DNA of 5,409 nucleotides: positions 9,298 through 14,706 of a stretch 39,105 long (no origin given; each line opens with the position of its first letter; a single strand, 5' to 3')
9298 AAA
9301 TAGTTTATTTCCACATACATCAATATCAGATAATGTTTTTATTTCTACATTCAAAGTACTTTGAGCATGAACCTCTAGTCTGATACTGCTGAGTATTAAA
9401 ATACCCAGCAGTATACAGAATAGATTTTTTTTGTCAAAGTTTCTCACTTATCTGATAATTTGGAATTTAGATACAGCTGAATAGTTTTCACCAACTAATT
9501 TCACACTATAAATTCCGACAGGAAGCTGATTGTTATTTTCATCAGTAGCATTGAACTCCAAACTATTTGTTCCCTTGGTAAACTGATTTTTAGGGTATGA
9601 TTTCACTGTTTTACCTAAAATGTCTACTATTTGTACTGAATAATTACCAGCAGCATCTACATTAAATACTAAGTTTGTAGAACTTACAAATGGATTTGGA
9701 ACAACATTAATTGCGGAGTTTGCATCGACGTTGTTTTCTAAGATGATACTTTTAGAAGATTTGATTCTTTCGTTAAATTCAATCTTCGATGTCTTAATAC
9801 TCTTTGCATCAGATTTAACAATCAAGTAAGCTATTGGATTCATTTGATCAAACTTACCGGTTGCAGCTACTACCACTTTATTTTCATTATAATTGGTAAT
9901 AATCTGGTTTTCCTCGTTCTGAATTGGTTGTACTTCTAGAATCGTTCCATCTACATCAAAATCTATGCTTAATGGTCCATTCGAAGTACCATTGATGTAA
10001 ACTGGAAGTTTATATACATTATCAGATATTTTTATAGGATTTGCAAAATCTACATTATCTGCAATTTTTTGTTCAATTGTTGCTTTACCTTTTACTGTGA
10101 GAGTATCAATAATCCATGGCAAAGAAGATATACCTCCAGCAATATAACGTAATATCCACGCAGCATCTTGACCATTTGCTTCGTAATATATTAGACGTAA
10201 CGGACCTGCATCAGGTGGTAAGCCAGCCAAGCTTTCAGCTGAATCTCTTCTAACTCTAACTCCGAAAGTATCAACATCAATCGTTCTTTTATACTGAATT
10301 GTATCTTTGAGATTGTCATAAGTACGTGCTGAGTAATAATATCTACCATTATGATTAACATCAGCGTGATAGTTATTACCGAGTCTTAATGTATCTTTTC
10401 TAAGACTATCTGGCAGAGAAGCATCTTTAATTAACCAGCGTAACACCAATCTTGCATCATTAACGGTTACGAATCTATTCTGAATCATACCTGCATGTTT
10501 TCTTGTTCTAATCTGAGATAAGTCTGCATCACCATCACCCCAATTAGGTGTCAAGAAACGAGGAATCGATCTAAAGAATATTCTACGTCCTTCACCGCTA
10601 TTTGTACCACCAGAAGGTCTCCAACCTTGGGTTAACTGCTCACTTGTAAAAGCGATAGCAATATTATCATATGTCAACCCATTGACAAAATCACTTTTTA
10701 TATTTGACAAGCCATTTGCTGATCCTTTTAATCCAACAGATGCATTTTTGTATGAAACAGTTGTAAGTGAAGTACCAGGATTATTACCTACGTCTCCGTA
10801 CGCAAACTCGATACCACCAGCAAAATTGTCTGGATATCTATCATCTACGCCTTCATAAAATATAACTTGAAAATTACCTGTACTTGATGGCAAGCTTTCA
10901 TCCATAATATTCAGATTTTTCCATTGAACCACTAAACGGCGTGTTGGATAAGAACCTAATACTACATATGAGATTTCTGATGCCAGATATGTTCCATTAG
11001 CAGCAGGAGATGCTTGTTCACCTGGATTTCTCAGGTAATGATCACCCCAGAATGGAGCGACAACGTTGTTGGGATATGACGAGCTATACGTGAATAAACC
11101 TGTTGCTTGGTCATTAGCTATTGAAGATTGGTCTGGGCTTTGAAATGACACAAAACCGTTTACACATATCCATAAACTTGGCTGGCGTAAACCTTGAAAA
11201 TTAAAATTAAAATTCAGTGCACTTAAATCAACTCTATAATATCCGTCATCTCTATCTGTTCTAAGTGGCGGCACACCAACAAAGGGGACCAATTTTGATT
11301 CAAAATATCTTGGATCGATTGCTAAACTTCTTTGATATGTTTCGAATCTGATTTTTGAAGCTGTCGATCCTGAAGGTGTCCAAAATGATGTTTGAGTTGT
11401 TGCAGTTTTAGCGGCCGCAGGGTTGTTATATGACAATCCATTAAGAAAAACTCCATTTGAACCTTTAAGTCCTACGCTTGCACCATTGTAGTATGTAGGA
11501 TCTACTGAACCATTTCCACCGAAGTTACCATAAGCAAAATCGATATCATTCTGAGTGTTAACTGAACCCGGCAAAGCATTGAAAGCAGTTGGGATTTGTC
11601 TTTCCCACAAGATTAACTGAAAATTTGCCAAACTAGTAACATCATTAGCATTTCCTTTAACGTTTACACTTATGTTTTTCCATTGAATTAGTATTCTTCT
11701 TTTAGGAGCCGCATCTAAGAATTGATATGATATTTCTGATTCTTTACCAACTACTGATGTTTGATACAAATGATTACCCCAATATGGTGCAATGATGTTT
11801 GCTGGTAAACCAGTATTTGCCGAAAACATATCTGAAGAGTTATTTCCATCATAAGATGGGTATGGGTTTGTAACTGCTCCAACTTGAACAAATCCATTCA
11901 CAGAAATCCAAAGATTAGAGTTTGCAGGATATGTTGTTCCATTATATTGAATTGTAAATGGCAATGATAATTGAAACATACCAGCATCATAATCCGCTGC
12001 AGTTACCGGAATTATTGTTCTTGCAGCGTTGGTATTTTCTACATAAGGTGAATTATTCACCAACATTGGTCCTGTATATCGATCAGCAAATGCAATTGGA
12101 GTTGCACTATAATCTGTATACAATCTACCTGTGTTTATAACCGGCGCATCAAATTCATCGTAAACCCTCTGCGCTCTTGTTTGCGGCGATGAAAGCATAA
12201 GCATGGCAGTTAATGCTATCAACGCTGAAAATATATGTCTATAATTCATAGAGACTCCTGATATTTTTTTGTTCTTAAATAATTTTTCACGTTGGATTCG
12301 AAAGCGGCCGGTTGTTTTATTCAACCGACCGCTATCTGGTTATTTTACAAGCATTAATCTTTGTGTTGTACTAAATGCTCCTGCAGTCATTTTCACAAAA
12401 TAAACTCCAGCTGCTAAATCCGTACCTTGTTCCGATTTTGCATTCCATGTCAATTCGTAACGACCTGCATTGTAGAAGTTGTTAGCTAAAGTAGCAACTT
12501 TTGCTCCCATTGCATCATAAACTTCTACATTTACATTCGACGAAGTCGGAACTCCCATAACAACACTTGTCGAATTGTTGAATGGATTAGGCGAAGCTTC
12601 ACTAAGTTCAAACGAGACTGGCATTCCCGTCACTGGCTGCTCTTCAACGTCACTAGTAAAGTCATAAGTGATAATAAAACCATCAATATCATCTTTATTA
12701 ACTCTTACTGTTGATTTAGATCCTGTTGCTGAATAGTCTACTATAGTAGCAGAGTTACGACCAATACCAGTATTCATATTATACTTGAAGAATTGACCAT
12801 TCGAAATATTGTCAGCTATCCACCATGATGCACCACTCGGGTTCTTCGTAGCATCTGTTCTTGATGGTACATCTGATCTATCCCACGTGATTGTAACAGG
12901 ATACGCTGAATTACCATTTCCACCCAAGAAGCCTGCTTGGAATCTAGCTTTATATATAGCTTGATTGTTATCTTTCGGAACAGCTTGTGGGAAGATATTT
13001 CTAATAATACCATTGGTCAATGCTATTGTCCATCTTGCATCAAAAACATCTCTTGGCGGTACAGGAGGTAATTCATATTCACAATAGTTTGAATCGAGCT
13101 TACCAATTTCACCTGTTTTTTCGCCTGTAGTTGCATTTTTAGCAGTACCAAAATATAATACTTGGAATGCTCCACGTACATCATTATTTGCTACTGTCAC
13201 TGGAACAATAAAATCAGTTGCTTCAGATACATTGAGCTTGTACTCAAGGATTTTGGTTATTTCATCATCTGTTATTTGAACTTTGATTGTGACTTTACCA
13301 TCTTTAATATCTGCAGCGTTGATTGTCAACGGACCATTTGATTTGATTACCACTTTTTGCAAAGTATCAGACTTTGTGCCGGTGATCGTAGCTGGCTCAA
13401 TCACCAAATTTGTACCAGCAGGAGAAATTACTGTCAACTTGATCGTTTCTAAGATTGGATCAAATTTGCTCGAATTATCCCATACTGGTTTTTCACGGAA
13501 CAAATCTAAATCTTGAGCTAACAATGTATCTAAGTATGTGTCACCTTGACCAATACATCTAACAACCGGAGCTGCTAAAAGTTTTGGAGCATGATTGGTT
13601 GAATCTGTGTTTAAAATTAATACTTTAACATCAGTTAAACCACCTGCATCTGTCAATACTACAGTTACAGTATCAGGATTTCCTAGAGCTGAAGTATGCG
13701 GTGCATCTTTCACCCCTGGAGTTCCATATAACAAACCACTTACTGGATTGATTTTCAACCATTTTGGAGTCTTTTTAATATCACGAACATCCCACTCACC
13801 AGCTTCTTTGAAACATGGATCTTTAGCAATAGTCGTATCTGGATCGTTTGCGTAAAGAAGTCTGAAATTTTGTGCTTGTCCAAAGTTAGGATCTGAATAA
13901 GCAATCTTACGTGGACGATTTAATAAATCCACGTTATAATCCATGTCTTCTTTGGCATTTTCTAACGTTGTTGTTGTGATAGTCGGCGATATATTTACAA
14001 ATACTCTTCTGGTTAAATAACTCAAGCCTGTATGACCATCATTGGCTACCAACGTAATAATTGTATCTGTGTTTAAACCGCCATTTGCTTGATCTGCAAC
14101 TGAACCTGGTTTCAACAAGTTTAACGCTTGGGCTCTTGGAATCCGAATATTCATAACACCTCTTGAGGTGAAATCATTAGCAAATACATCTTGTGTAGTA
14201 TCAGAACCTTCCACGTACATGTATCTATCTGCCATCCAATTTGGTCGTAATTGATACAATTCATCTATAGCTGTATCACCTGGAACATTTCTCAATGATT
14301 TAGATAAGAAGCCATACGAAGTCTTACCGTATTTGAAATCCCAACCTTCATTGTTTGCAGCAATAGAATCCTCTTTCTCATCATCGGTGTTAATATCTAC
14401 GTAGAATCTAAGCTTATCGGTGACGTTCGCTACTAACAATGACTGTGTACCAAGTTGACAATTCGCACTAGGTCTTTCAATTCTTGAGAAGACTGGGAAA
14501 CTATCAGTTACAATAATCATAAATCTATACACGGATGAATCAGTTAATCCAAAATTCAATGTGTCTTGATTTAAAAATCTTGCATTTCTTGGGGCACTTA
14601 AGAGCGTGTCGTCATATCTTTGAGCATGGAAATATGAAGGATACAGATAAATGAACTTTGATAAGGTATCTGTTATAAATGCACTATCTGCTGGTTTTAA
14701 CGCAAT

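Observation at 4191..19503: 15-kb block of five consecutive T9SS-tagged secreted proteins (~5,030 aa) with no recognisable enzymes: candidate undescribed cell-surface assembly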

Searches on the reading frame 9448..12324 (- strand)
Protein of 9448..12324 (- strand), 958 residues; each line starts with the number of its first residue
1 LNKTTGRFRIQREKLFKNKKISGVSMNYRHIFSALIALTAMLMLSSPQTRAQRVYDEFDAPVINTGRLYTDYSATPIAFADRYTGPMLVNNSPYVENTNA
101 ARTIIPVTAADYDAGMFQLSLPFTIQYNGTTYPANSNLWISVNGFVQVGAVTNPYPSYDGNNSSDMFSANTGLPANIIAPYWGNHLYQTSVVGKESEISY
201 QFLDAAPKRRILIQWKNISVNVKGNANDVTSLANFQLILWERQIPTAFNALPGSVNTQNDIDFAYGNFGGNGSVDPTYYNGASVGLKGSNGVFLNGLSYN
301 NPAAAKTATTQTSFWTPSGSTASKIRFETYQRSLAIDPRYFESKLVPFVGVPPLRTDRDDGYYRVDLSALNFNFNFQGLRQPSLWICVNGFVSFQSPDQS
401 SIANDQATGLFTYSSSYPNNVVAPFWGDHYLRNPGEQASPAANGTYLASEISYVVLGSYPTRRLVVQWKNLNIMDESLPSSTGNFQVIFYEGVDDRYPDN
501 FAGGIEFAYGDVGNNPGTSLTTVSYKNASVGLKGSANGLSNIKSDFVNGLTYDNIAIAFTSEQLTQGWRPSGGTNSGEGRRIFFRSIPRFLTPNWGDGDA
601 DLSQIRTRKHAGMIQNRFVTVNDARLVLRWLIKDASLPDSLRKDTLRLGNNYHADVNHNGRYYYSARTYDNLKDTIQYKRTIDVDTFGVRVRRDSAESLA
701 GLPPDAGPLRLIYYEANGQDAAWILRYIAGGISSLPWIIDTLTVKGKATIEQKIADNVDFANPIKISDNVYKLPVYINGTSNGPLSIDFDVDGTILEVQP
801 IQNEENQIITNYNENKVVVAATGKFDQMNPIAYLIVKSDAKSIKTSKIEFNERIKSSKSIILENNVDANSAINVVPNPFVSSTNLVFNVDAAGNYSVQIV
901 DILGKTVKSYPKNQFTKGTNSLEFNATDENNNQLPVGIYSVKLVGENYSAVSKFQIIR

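Call 4: search_protein_families(library=pfam, proteins=[window:9448-12324:-], max_evalue=0.01)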
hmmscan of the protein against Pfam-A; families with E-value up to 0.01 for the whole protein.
window:9448-12324:- (958 aa): 3 families
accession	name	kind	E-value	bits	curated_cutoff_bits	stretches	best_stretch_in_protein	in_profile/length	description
PF13860.13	FlgD_ig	-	1.5e-06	28.5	27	1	890-946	20-76/79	FlgD Ig-like domain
PF18962.6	Por_Secre_tail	-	3.5e-06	27.7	27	1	876-956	3-75/75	Secretion system C-terminal sorting domain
PF06119.19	NIDO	-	0.00013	22.5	25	1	384-511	3-131/186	Nidogen-like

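Call 5: search_protein_families(library=ncbifam, proteins=[window:9448-12324:-], max_evalue=0.01)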
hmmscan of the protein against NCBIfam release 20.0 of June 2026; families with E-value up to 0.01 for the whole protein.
window:9448-12324:- (958 aa): 4 families
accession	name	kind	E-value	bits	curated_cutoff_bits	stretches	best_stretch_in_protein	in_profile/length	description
TIGR04183.1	Por_Secre_tail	domain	3.2e-06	27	23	1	875-954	2-69/72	T9SS type A sorting domain-containing protein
NF005176.1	PRK06655.1-1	equivalog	0.00016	21.7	230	1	886-950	90-154/197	flagellar hook assembly protein FlgD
NF038113.1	T9SSA_dep_M36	equivalog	0.00024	19.4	885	1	859-953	781-865/869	T9SS-dependent M36 family metallopeptidase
NF053608.1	Lsa66_OmpA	equivalog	0.0012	17.3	700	1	891-948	175-231/581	fibronectin-binding adhesin Lsa66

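Call 21: search_solved_structures(query=window:9448-12249:-, max_evalue=1)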
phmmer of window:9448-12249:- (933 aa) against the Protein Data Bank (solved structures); distinct sequences matched with E-value up to 1: 2.
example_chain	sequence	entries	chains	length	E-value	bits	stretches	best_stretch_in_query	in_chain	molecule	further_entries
2v6v_A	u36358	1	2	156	0.22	12.6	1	673-754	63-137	BUD EMERGENCE PROTEIN 1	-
2czo_A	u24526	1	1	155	0.23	12.5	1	673-754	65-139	Bud emergence protein 1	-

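Call 56: search_protein_families(library=pfam, alignment_id=A7, max_evalue=0.01)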
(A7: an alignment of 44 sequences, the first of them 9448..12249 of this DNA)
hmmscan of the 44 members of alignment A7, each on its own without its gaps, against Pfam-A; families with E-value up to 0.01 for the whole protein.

A. member 1, window:9448-12249:- (933 aa): 3 families
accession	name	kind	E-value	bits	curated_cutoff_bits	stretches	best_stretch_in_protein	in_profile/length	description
PF13860.13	FlgD_ig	-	1.4e-06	28.6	27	1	865-921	20-76/79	FlgD Ig-like domain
PF18962.6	Por_Secre_tail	-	3.4e-06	27.7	27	1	851-931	3-75/75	Secretion system C-terminal sorting domain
PF06119.19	NIDO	-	0.00012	22.6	25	1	359-486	3-131/186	Nidogen-like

B. families by the number of members that match (of 44 scanned): 7 families
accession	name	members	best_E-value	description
PF18962.6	Por_Secre_tail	37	1.8e-11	Secretion system C-terminal sorting domain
PF13860.13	FlgD_ig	36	5.8e-13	FlgD Ig-like domain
PF13585.12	CHU_C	12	3.4e-06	CHU_C Type IX secretion signal domain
PF06119.19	NIDO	9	3.3e-06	Nidogen-like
PF18140.6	PCC_BT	1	0.007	Propionyl-coenzyme A carboxylase BT domain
PF11589.14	DUF3244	1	0.0075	Domain of unknown function (DUF3244)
PF05136.18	Phage_portal_2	1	0.0092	Phage portal protein, lambda family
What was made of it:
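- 10558..11307 (-): B residues 315-564: NIDO-like copy 2, the universal copy. 9 of 44 orthologues hit, best 3.3e-6 (calls 4, 56).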

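Call 58: search_solved_structures(query=A7, max_evalue=10, show_alignments=3)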
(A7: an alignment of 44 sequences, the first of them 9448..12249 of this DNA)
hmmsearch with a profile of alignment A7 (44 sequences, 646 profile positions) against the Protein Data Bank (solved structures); distinct sequences matched with E-value up to 10: 14.
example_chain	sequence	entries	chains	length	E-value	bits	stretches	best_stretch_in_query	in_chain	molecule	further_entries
7eh9_A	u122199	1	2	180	1.1e-07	34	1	571-635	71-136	Basal-body rod modification protein FlgD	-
7bhq_A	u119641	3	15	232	1.4e-07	33.7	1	571-635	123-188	Basal-body rod modification protein FlgD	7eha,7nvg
3c12_A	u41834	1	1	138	2.3e-06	29.6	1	572-634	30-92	Flagellar protein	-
3osv_A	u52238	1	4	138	2.6e-06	29.5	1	573-630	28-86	Flagellar basal-body rod modification protein FlgD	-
6za2_A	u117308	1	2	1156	7.8e-06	27.9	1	557-634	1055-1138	Por secretion system protein porU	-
4zzf_A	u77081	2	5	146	0.0014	20.4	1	580-641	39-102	Flagellar basal body rod modification protein | Basal-body rod modification protein FlgD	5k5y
4zzk_A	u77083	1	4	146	0.0014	20.4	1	580-641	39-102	Basal-body rod modification protein FlgD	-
5uyt_A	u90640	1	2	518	0.017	16.9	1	460-641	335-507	Ice-binding protein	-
5m11_A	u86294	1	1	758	0.036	15.8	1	559-633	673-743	Immunoreactive 84kD antigen PG93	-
8glk_D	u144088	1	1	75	0.071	14.8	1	561-644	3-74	Endonuclease I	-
5ag8_A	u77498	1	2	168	0.4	12.4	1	506-644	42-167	GINGIPAIN R2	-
7pq4_A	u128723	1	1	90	0.44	12.2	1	566-644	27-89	Arginine-specific cysteine proteinase (Arg-gingipain)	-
5hfs_A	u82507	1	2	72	0.49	12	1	586-644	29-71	Gingipain R2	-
5ag9_A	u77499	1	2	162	1.3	10.7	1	509-644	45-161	Gingipain R2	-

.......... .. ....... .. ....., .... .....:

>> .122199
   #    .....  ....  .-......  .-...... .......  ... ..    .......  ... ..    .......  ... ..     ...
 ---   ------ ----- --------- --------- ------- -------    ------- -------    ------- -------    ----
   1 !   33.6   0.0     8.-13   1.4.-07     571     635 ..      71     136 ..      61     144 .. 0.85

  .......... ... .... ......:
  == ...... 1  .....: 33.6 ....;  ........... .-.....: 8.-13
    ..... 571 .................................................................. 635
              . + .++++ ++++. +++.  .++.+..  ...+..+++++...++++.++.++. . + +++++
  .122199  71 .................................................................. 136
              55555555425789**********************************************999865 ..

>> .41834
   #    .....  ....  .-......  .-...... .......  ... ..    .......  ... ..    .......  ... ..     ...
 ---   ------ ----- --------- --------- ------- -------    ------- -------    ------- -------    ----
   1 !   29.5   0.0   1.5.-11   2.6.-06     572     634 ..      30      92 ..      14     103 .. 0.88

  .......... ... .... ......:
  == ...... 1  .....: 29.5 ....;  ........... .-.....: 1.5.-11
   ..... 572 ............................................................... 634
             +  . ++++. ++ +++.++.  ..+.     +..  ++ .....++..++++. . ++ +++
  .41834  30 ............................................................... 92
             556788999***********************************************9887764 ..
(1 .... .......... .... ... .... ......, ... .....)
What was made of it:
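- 9451..9699 (-): B CTD (residues 851-933). The family profile hits the CTDs of PorU, PorZ and gingipains (call 58).
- PorU and PorZ CTDs match the B profile (call 58).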

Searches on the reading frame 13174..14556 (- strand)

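Call 64: search_protein_families(library=pfam, proteins=[window:13174-14556:-], max_evalue=1)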
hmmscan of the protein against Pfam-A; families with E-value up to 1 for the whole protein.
window:13174-14556:- (461 aa): 2 families
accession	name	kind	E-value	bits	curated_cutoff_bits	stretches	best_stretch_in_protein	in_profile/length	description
PF05345.18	He_PIG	-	0.0077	17.1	24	1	262-311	47-89/96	Putative Ig domain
PF17963.7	Big_9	-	0.22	12.9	23.6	0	379-431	30-77/89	Bacterial Ig domain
